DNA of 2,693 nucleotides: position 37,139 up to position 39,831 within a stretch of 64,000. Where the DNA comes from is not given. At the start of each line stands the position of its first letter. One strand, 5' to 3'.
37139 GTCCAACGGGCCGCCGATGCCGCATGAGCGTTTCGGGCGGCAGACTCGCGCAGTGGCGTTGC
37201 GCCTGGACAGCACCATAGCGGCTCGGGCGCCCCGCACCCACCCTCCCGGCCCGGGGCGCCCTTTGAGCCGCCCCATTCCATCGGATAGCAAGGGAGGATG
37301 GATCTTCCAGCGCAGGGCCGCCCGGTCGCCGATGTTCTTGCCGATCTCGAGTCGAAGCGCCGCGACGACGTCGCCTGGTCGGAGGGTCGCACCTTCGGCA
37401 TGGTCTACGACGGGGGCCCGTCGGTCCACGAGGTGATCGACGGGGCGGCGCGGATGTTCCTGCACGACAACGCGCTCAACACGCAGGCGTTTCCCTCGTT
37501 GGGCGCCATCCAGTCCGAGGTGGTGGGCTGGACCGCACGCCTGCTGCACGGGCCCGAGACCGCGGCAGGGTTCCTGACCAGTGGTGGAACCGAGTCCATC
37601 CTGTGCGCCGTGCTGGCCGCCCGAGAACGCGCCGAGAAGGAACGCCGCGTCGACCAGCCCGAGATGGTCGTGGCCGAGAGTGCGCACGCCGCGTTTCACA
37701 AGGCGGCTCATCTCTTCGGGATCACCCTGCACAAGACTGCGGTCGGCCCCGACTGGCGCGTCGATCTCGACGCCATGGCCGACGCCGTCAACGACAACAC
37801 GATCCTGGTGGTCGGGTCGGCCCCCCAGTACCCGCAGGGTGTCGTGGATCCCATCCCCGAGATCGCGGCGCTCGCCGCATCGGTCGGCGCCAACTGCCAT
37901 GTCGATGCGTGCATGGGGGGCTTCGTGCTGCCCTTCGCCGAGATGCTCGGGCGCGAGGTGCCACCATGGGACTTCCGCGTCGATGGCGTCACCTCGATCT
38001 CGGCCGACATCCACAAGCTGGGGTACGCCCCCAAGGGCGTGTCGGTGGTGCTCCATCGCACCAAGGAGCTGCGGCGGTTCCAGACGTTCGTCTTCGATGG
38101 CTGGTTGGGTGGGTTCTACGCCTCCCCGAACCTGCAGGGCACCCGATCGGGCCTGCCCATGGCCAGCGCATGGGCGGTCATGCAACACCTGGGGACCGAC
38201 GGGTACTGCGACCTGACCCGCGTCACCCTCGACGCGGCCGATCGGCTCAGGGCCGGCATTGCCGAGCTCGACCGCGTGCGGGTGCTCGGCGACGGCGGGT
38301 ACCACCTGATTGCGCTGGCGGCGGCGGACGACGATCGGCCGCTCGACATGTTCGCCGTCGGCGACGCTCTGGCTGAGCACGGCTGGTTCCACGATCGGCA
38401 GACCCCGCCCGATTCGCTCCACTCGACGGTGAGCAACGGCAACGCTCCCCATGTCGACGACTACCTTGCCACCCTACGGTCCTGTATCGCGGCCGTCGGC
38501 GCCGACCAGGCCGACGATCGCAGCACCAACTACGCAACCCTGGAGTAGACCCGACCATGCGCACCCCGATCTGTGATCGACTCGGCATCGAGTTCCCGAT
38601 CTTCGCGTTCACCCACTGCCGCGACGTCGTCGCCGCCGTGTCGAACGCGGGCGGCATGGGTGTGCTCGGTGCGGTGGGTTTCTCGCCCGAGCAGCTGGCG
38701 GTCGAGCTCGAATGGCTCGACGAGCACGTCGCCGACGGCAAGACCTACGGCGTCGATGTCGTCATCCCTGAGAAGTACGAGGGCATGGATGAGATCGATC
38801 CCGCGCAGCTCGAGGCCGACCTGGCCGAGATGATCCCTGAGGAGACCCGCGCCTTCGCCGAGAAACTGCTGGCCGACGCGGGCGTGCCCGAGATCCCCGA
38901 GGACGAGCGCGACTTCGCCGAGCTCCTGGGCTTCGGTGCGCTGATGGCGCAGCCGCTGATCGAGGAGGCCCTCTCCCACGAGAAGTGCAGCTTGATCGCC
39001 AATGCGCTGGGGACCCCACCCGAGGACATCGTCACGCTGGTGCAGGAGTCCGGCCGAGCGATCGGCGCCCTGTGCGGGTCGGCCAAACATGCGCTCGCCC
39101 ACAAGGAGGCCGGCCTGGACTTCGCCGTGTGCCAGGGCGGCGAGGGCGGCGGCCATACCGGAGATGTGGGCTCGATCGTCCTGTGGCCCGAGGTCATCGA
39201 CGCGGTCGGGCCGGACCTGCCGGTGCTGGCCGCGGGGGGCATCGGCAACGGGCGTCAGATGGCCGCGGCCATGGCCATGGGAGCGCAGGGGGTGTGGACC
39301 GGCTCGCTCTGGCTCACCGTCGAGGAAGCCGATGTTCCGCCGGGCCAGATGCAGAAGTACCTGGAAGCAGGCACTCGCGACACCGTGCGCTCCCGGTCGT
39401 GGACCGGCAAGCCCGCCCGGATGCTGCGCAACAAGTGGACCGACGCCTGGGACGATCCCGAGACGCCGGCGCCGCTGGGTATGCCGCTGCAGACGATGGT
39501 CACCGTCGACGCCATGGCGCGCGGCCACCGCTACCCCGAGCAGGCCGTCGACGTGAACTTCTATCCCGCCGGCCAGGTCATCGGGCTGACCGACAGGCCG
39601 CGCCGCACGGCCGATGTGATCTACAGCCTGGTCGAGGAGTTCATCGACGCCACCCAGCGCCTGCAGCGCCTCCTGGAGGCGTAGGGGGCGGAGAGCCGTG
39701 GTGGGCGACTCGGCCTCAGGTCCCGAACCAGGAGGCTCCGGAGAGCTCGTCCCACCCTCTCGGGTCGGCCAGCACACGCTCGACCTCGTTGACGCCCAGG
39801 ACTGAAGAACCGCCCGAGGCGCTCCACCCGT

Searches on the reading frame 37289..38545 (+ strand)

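Call 29: search_protein_families(library=pfam, proteins=[window:37289-38545:+], max_evalue=0.001)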
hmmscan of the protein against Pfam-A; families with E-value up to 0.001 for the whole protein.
window:37289-38545:+ (419 aa): 2 families
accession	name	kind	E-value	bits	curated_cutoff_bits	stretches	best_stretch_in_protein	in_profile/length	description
PF00282.25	Pyridoxal_deC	-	5.4e-23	81.8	27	1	12-338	18-367/375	Pyridoxal-dependent decarboxylase conserved domain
PF00266.25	Aminotran_5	-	1.2e-13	51.2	21.5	1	83-269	53-226/371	Aminotransferase class-V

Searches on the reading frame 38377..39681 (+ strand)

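Call 29: search_protein_families(library=pfam, proteins=[window:38377-39681:+], max_evalue=0.001)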
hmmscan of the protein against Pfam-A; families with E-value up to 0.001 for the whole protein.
window:38377-39681:+ (435 aa): 3 families
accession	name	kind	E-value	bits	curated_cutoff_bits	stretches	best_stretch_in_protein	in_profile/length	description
PF03060.21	NMO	-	1.4e-41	143.4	28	1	81-421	24-331/331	Nitronate monooxygenase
PF01070.24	FMN_dh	-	1.1e-06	28.3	24.9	1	262-313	255-306/350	FMN-dependent dehydrogenase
PF00478.31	IMPDH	-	0.00074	19.1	25.6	0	280-319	207-246/345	IMP dehydrogenase / GMP reductase domain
